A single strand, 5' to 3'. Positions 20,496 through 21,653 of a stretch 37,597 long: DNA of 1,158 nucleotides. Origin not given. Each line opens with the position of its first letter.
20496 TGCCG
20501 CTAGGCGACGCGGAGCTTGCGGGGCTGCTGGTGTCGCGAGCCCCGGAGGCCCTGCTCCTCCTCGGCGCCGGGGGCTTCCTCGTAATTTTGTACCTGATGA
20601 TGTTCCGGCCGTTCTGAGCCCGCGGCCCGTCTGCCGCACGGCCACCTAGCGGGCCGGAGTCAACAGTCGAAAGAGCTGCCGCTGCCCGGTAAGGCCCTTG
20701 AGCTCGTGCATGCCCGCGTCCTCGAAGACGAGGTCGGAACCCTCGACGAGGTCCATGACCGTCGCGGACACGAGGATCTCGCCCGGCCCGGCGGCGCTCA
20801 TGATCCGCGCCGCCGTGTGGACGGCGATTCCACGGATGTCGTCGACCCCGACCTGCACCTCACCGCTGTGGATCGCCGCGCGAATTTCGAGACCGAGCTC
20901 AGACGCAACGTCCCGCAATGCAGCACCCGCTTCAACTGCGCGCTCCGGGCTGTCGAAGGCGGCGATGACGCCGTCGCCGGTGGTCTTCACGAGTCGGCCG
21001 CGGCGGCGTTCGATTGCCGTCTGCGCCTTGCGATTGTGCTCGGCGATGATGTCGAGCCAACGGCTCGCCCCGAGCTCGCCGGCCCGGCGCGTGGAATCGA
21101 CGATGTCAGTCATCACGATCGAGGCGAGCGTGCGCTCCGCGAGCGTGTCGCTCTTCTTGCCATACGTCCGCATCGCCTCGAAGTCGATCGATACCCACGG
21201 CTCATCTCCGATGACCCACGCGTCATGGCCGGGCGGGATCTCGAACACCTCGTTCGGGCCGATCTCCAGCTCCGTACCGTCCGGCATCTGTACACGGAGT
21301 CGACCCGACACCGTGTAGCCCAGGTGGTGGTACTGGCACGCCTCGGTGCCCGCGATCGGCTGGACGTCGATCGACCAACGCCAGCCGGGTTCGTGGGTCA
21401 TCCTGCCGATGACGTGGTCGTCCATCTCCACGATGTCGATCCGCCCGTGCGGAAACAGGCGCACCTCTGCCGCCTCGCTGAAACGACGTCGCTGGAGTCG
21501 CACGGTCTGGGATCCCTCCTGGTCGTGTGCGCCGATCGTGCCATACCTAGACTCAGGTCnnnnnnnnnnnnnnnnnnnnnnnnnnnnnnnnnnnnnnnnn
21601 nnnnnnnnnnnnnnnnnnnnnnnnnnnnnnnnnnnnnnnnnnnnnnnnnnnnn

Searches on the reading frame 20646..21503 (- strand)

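Call 66: search_protein_families(library=pfam, proteins=[window:20646-21503:-], max_evalue=0.0001)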
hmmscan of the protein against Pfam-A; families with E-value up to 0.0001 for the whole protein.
window:20646-21503:- (285 aa): 1 family
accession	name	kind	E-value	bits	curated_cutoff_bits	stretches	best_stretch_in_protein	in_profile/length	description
PF00211.25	Guanylate_cyc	-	2.8e-11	43.8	21.9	1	127-275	9-176/183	Adenylate and Guanylate cyclase catalytic domain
